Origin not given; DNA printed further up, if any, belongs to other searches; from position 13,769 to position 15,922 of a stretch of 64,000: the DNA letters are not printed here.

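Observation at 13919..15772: Nine-haem-motif c-type cytochrome fused to a surface-display Ig domain in a Gram-positive-type, high-GC genome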

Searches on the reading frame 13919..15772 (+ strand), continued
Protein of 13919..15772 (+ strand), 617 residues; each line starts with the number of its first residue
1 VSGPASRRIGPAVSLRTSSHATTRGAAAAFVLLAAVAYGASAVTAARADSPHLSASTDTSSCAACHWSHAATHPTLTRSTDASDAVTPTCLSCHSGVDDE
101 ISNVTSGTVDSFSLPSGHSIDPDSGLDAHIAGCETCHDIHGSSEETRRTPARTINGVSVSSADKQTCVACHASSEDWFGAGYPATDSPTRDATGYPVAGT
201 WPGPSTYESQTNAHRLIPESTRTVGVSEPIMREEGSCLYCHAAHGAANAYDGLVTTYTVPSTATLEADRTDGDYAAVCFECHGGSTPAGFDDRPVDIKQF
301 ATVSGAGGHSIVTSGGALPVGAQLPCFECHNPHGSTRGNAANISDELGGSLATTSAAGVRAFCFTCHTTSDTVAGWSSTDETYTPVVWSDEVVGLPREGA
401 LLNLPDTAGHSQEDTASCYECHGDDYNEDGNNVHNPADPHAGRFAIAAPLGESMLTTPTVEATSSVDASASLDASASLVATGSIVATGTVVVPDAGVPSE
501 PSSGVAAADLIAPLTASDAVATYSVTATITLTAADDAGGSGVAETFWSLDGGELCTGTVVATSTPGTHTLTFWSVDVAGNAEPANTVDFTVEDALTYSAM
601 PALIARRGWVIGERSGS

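Call 40: find_homologous_proteins(query=A2, max_evalue=1e-10)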
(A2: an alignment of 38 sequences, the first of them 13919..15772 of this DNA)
Query A2 (38 sequences) (617 aa, profile of the alignment): 136 proteins with E <= 1e-10 among 8000 candidates; the best 120 are listed.
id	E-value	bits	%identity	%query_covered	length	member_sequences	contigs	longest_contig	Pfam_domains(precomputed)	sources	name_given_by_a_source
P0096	0.0e+0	1051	46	92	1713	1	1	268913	PF09699.16,PF14537.12,PF17829.8,PF00041.28,PF14522.12,PF22113.2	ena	-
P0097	1.1e-277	942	43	63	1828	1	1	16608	PF09699.16,PF14537.12,PF02085.22,PF14522.12,PF22113.2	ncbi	-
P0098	1.9e-255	868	44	63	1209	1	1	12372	PF09699.16,PF14537.12,PF14522.12,PF22113.2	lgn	-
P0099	9.9e-242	823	43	70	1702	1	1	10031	PF09699.16,PF14537.12,PF14522.12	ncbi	-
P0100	1.5e-240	819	46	64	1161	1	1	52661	PF09699.16,PF14537.12,PF02085.22,PF14522.12,PF22113.2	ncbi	-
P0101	6.5e-239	813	44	63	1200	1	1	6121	PF09699.16,PF14537.12,PF03264.20,PF14522.12,PF22113.2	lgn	-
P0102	8.2e-233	793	48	64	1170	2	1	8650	PF09699.16,PF14537.12,PF14522.12,PF22113.2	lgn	-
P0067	3.4e-232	791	43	57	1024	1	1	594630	PF09699.16,PF14537.12,PF14522.12,PF22113.2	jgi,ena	-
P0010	2.8e-221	755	52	92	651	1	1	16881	PF09699.16,PF14537.12,PF14522.12,PF22113.2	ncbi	-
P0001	3.7e-219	748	66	95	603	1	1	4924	PF09699.16,PF14522.12,PF22113.2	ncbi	-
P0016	4.7e-219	748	51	89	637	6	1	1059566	PF09699.16,PF14537.12,PF02085.22,PF14522.12,PF22113.2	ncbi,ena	-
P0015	1.1e-218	747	47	96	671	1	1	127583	PF09699.16,PF02085.22,PF14522.12,PF22113.2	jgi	jgi:predicted CXXCH cytochrome family protein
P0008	2.1e-218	746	50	93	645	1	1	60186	PF09699.16,PF14522.12,PF19077.7,PF22113.2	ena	-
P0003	3.0e-217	742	56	95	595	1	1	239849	PF09699.16,PF14537.12,PF02085.22,PF14522.12,PF22113.2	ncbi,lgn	-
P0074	1.1e-214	733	45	69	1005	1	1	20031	PF09699.16,PF14537.12,PF14522.12,PF22113.2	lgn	-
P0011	1.6e-210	720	48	96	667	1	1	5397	PF09699.16,PF14537.12,PF14522.12,PF22113.2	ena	-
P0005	1.4e-209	716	56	93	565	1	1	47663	PF09699.16,PF14537.12,PF14522.12,PF22113.2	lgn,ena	-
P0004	1.7e-209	716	55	96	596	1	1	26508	PF09699.16,PF07635.17,PF14522.12,PF22113.2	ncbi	-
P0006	5.5e-208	711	55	92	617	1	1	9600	PF09699.16,PF14522.12,PF22113.2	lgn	-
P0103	5.7e-208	711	48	90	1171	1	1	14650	PF09699.16,PF14537.12,PF17957.8,PF13750.13,PF14522.12,PF22113.2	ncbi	ncbi:MAG TPA: cytochrome c3 family protein, partial [Coriobacteriia bacterium]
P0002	9.6e-208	710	49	71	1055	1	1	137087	PF09699.16,PF17829.8,PF19077.7,PF22113.2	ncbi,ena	-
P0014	4.5e-207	708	48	96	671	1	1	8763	PF09699.16,PF14537.12,PF02085.22,PF14522.12,PF19077.7,PF22113.2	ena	-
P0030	8.6e-206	704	49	85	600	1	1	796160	PF09699.16,PF14537.12,PF14522.12,PF22113.2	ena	-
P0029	2.0e-204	699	48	89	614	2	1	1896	PF09699.16,PF14537.12,PF14522.12,PF22113.2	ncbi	ncbi:MAG: cytochrome c3 family protein, partial [Actinomycetes bacterium]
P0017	5.2e-204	698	58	79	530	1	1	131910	PF09699.16,PF14537.12,PF02085.22,PF14522.12,PF22113.2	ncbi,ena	-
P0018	1.8e-203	696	48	91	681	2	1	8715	PF09699.16,PF14522.12,PF22113.2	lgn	-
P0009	3.6e-203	695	53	95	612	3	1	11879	PF09699.16,PF14522.12,PF22113.2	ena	-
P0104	1.1e-201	690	46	63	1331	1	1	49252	PF09699.16,PF14537.12,PF14522.12,PF22113.2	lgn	-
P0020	6.5e-201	688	48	94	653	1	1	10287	PF09699.16,PF14537.12,PF14522.12,PF22113.2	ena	-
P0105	2.5e-200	686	47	63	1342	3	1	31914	PF09699.16,PF14537.12,PF03264.20,PF14522.12,PF22113.2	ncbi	-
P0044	1.1e-198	681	50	78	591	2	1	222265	PF09699.16,PF14537.12,PF02085.22,PF14522.12,PF22113.2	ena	-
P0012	2.9e-198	679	55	90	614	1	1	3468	PF09699.16,PF14522.12,PF22113.2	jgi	-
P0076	4.2e-198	679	47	58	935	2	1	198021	PF09699.16,PF14537.12,PF14522.12,PF22113.2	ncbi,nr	ncbi:MAG: cytochrome c3 family protein [Coriobacteriia bacterium]|nr:cytochrome c3 family protein [C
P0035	8.4e-197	674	46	90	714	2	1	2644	PF09699.16,PF14537.12,PF14522.12,PF22113.2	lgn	-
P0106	4.7e-196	672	52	63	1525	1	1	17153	PF09699.16,PF14537.12,PF14522.12,PF19077.7,PF22113.2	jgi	jgi:hypothetical protein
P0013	3.3e-195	669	53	95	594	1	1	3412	PF09699.16,PF14537.12,PF14522.12,PF22113.2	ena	-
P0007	9.0e-195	668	52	94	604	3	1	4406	PF09699.16,PF02085.22,PF14522.12,PF22113.2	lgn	-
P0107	2.2e-194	666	48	64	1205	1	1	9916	PF09699.16,PF14537.12,PF14522.12,PF22113.2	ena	-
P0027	1.5e-193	663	51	86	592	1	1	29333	PF09699.16,PF14537.12,PF14522.12,PF22113.2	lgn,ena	-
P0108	1.9e-193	663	52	63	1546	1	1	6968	PF09699.16,PF14537.12,PF14522.12,PF19077.7,PF22113.2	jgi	jgi:hypothetical protein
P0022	2.5e-193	663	59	76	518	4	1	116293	PF09699.16,PF14537.12,PF02085.22,PF14522.12,PF22113.2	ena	-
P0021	8.0e-193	661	57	75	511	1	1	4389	PF09699.16,PF14537.12,PF14522.12,PF22113.2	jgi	-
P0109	8.3e-193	661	46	63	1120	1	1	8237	PF09699.16,PF14537.12,PF14522.12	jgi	jgi:predicted CXXCH cytochrome family protein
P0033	1.5e-192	660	57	76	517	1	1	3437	PF09699.16,PF14537.12,PF02085.22,PF14522.12,PF22113.2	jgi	-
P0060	7.8e-192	658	52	63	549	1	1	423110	PF09699.16,PF14537.12,PF14522.12,PF22113.2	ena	-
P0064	1.7e-191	657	45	62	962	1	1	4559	PF09699.16,PF14537.12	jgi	jgi:predicted CXXCH cytochrome family protein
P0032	2.9e-191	656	60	68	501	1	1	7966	PF09699.16,PF14537.12,PF02085.22,PF14522.12,PF22113.2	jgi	-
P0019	3.1e-191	656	58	76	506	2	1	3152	PF09699.16,PF14522.12,PF22113.2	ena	-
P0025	3.3e-191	656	60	68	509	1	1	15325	PF09699.16,PF14537.12,PF02085.22,PF14522.12,PF22113.2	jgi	-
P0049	4.2e-190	652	50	78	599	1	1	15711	PF09699.16,PF02085.22,PF14522.12,PF22113.2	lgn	-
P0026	7.9e-190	651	55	80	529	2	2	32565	PF09699.16,PF14537.12,PF14522.12,PF22113.2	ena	-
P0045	9.3e-190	651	55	72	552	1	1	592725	PF09699.16,PF14537.12,PF02085.22,PF14522.12,PF22113.2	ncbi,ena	-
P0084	1.8e-188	647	34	92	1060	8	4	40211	PF09699.16,PF14537.12,PF14522.12,PF22113.2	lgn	-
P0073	1.9e-188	647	44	66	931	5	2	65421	PF09699.16,PF14537.12,PF14522.12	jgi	jgi:predicted CXXCH cytochrome family protein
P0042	3.6e-188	646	48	89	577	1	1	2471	PF09699.16,PF14537.12,PF14522.12,PF22113.2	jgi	jgi:predicted CXXCH cytochrome family protein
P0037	3.8e-188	646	54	76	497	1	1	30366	PF09699.16,PF14537.12,PF02085.22,PF14522.12,PF22113.2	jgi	-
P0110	9.0e-188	644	54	63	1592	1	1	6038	PF09699.16,PF14522.12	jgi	jgi:hypothetical protein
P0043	1.6e-187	644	54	76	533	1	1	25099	PF09699.16,PF14537.12,PF02085.22,PF14522.12,PF22113.2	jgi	-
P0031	5.0e-187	642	56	80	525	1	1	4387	PF09699.16,PF14537.12,PF02085.22,PF14522.12,PF22113.2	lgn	-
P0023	7.0e-187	641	63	54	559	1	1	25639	PF09699.16,PF14537.12,PF14522.12,PF22113.2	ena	-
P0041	1.1e-186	641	57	62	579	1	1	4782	PF09699.16,PF14537.12,PF14522.12,PF22113.2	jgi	jgi:predicted CXXCH cytochrome family protein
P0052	1.4e-186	640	48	71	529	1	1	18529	PF09699.16,PF14522.12,PF22113.2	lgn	-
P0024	1.5e-186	640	56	77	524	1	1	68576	PF09699.16,PF14522.12,PF22113.2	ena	-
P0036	1.5e-186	640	55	75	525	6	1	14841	PF09699.16,PF14537.12,PF14522.12,PF22113.2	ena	-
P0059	5.4e-185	635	51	64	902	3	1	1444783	PF09699.16,PF14537.12,PF14522.12,PF22113.2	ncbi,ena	-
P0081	8.3e-185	635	42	61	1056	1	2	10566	PF09699.16,PF14537.12,PF14522.12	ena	-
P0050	1.1e-183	631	50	75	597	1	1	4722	PF09699.16,PF14537.12,PF02085.22,PF00041.28,PF14522.12,PF22113.2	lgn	-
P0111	1.0e-181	624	53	67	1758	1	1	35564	PF09699.16,PF14537.12,PF14522.12,PF22113.2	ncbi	-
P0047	1.1e-181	624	48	80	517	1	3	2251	PF09699.16,PF14537.12,PF02085.22,PF14522.12,PF22113.2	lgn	-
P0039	2.7e-181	623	56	71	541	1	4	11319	PF09699.16,PF14537.12,PF02085.22,PF14522.12,PF22113.2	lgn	-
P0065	2.5e-180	620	47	64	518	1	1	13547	PF09699.16,PF14537.12,PF00041.28,PF14522.12,PF22113.2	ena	-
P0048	4.3e-180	619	53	74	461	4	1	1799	PF09699.16,PF14537.12,PF14522.12,PF22113.2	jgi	jgi:predicted CXXCH cytochrome family protein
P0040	7.8e-180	618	52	78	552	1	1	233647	PF09699.16,PF14522.12,PF22113.2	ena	-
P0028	1.5e-179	617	55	74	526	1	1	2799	PF09699.16,PF14522.12,PF22113.2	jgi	jgi:Doubled CXXCH motif (Paired_CXXCH_1)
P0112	2.0e-179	617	49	65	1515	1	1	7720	PF09699.16,PF14537.12,PF24517.3,PF00041.28,PF14522.12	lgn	-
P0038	2.0e-179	617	58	68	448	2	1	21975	PF09699.16,PF14522.12,PF22113.2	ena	-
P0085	5.2e-178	612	33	93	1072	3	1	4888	PF09699.16,PF14537.12,PF14522.12,PF22113.2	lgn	-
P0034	8.1e-178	611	58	71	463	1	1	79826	PF09699.16,PF14537.12,PF02085.22,PF14522.12,PF22113.2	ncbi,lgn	-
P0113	3.6e-177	609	50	66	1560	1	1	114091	PF09699.16,PF12245.15,PF14522.12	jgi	jgi:hypothetical protein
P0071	1.4e-175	604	46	63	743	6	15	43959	PF09699.16,PF14522.12,PF22113.2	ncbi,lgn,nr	ncbi:MAG: cytochrome c3 family protein [Actinobacteria bacterium]|nr:cytochrome c3 family protein [A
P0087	1.8e-175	604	34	77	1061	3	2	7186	PF09699.16,PF14537.12,PF14522.12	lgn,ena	-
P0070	1.8e-175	604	46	63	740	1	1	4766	PF09699.16,PF14537.12,PF14522.12,PF22113.2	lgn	-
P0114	2.0e-175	604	43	64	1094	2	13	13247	PF09699.16,PF14537.12,PF14522.12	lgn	-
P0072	2.3e-174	600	41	76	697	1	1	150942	PF09699.16,PF14537.12,PF03264.20,PF14522.12,PF22113.2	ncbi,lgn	-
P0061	2.6e-173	597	49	67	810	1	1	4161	PF09699.16,PF14537.12,PF14522.12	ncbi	ncbi:MAG: cytochrome c3 family protein, partial [Actinomycetes bacterium]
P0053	3.0e-171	590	53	64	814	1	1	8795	PF09699.16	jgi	-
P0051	1.2e-170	588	59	57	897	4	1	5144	PF09699.16,PF14537.12,PF14522.12,PF22113.2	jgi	jgi:hypothetical protein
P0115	4.0e-170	586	46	66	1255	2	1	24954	PF09699.16,PF14537.12,PF14522.12,PF22113.2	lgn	-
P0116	1.6e-169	584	48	70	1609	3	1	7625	PF09699.16,PF14522.12,PF22113.2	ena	-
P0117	1.7e-167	577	47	65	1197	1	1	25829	PF09699.16,PF14537.12,PF14522.12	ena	-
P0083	4.8e-167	576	41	64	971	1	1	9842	PF09699.16,PF14537.12,PF14522.12,PF22113.2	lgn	-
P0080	1.4e-166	574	40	66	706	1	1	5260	PF09699.16,PF14537.12,PF14522.12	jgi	jgi:predicted CXXCH cytochrome family protein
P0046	4.1e-166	573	49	74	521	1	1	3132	PF09699.16,PF14522.12,PF22113.2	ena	-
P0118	1.9e-165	571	46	65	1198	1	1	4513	PF09699.16,PF14537.12,PF14522.12,PF22113.2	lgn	-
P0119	1.5e-164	568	46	65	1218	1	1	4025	PF09699.16,PF14522.12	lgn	-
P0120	4.1e-162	560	43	73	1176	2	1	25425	PF09699.16,PF14537.12,PF14522.12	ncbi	-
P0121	1.3e-161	558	45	63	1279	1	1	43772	PF09699.16,PF14537.12,PF14522.12,PF22113.2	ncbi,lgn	-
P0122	3.3e-159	550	41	67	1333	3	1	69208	PF09699.16,PF14522.12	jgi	-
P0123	5.2e-159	549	41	65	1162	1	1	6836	PF09699.16,PF14537.12,PF14522.12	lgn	-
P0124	1.0e-158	548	40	64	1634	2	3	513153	PF09699.16,PF14522.12,PF22113.2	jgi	jgi:predicted CXXCH cytochrome family protein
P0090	1.3e-157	545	34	59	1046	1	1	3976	PF09699.16,PF14537.12,PF14522.12,PF22113.2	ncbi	-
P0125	6.8e-154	532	40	65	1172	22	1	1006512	PF09699.16,PF14537.12,PF14522.12,PF22113.2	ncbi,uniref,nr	ncbi:cytochrome c3 family protein [Anaerosoma tenue]|uniref:cytochrome c3 family protein n=1 Tax=Ana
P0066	3.2e-153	530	54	55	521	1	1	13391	PF09699.16,PF14522.12,PF22113.2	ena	-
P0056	9.5e-146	505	53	61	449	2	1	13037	PF09699.16,PF14522.12,PF22113.2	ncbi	ncbi:MAG TPA: cytochrome c3 family protein, partial [Coriobacteriia bacterium]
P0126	2.7e-145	504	33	65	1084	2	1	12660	PF09699.16,PF14537.12,PF14522.12,PF22113.2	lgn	-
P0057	3.2e-145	504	61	55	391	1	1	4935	PF09699.16,PF13442.12,PF14522.12,PF22113.2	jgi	-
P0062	3.5e-144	500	45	74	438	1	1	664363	PF09699.16,PF14522.12,PF22113.2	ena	-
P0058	3.8e-144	500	61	56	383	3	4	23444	PF09699.16,PF07635.17,PF14522.12,PF22113.2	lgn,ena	-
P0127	9.5e-143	496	37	64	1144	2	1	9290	PF09699.16,PF14537.12,PF14522.12,PF22113.2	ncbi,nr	ncbi:MAG: cytochrome c3 family protein [Coriobacteriia bacterium]|nr:cytochrome c3 family protein [C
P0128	2.3e-142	494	37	66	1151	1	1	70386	PF09699.16,PF14537.12,PF14522.12,PF22113.2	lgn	-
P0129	5.1e-142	493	38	71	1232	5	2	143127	PF09699.16,PF14522.12,PF22113.2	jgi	-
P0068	9.3e-142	492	56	47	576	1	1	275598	PF09699.16,PF14522.12,PF22113.2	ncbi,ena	-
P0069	6.9e-137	476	54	47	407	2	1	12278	PF09699.16,PF14522.12,PF22113.2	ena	-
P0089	2.5e-136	474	33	73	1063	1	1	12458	PF09699.16,PF14537.12,PF14522.12,PF22113.2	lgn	-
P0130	7.4e-136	473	36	59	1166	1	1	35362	PF09699.16,PF14537.12,PF14522.12,PF22113.2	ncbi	-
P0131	3.1e-135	471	36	64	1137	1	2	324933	PF09699.16,PF14537.12,PF14522.12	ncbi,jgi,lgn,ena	-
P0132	5.9e-135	470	34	69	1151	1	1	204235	PF09699.16,PF14537.12,PF14522.12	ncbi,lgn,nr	ncbi:MAG: cytochrome c3 family protein [Coriobacteriia bacterium]|nr:cytochrome c3 family protein [C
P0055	5.0e-126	440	57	63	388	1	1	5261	PF09699.16,PF22113.2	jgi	jgi:hypothetical protein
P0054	1.1e-125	439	56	62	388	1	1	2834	PF09699.16,PF14522.12,PF22113.2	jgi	jgi:hypothetical protein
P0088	6.5e-125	437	34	60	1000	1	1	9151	PF09699.16,PF14537.12,PF22678.2,PF14522.12,PF22113.2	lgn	-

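Call 41: fold_search(model_id=the predicted structure, library=pdb)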
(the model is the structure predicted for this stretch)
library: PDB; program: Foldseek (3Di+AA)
matches with E <= 10: 1367; with E <= 0.001: 12
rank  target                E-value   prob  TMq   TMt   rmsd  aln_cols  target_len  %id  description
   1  3pe9_A                7.1e-05  1.00  0.12  0.65   2.9        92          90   20  Structures of Clostridium thermocellum CbhA fibronectin(III)-like modules (released 2011-11-23)
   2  3pe9_B                1.7e-04  1.00  0.10  0.56   4.1        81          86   18  Structures of Clostridium thermocellum CbhA fibronectin(III)-like modules (released 2011-11-23)
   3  3pe9_D                1.9e-04  1.00  0.10  0.57   3.6        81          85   17  Structures of Clostridium thermocellum CbhA fibronectin(III)-like modules (released 2011-11-23)
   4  4l9d_A                2.0e-04  1.00  0.12  0.77   2.3        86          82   17  Crystal structure of the PKD1 domain from Vibrio cholerae metalloprotease PrtV (released 2013-07-10)
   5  4tn9_A                2.0e-04  1.00  0.12  0.71   2.6        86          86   16  Crystal structure of Clostridium histolyticum ColG collagenase polycystic kidney disease-like domain at 1.4 Angstrom r (released 2015-03-11)
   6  4l9d_B                2.0e-04  1.00  0.11  0.72   3.0        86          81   16  Crystal structure of the PKD1 domain from Vibrio cholerae metalloprotease PrtV (released 2013-07-10)
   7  4jrw_A                3.3e-04  1.00  0.12  0.72   2.5        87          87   16  Crystal structure of Clostridium histolyticum colg collagenase PKD domain 2 at 1.6 Angstrom resolution (released 2014-05-21)
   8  4aqo                  6.5e-04  1.00  0.12  0.72   2.6        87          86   16  CRYSTAL STRUCTURE OF THE CALCIUM BOUND PKD-like DOMAIN OF COLLAGENASE G FROM CLOSTRIDIUM HISTOLYTICUM AT 0.99 ANGSTROM R (released 2013-06-05)
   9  2y72_A                6.9e-04  1.00  0.12  0.70   2.7        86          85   14  Crystal structure of the PKD Domain of Collagenase G from Clostridium Histolyticum at 1.18 Angstrom Resolution. (released 2011-09-28)
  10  3pdd                  7.4e-04  1.00  0.12  0.35   3.0        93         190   20  Structures of Clostridium thermocellum CbhA fibronectin(III)-like modules (released 2011-11-23)
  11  6aem_A                7.8e-04  1.00  0.12  0.78   2.3        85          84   16  Crystal structure of the PKD1 domain of Vibrio anguillarum Epp (released 2018-12-12)
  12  9flw_A                9.4e-04  1.00  0.10  0.12   4.1        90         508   17  CryoEM structure of the fragment-6 (3571-4078) in the grappling hook protein A (GhpA) in the bacterium Aureispira sp.  (released 2024-10-16)
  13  1l0q_A                1.6e-03  1.00  0.11  0.16   6.0        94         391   15  Tandem YVTN beta-propeller and PKD domains from an archaeal surface layer protein (released 2002-11-06)
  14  2xwx_A                2.5e-03  1.00  0.10  0.16   4.2       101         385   16  Vibrio cholerae colonization factor GbpA crystal structure (released 2011-11-16)
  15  1ogp_A                3.7e-03  1.00  0.12  0.18   2.5       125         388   14  The crystal structure of plant sulfite oxidase provides insight into sulfite oxidation in plants and animals (released 2003-10-09)
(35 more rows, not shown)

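Call 47: search_protein_families(library=pfam, proteins=[L026:13132-14445:+, L026:14433-15269:+, L044:17037-18209:+, L044:18537-19373:+, L028:13160-14461:+, L028:14427-15281:+], max_evalue=0.001)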
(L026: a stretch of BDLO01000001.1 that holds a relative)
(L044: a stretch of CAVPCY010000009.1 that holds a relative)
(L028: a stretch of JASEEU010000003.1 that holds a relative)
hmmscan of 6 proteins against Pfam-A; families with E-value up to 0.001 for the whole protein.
L026:13132-14445:+ (438 aa): 1 family
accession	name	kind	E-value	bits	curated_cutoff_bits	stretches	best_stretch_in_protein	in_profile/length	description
PF05140.19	ResB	-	1.5e-09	37.6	24.6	1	121-330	118-312/486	ResB-like family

L026:14433-15269:+ (279 aa): 1 family
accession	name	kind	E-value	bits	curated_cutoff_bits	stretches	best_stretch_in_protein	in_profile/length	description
PF01578.25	Cytochrom_C_asm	-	1.9e-40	139.2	29.9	1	77-273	7-212/212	Cytochrome C assembly protein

L044:17037-18209:+ (391 aa): 1 family
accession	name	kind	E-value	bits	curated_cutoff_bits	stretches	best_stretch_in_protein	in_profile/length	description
PF05140.19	ResB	-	1.5e-35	123.4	24.6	1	43-320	2-281/486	ResB-like family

L044:18537-19373:+ (279 aa): 1 family
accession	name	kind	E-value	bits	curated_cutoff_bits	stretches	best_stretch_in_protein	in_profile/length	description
PF01578.25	Cytochrom_C_asm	-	4.4e-41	141.3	29.9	1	69-267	5-207/212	Cytochrome C assembly protein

L028:13160-14461:+ (434 aa): 1 family
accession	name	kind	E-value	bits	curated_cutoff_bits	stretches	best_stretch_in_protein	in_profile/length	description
PF05140.19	ResB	-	8.4e-17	61.6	24.6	1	115-396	120-459/486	ResB-like family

L028:14427-15281:+ (285 aa): 1 family
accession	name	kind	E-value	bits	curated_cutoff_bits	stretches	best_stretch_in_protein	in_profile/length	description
PF01578.25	Cytochrom_C_asm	-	2.8e-36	125.6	29.9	1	81-279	4-211/212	Cytochrome C assembly protein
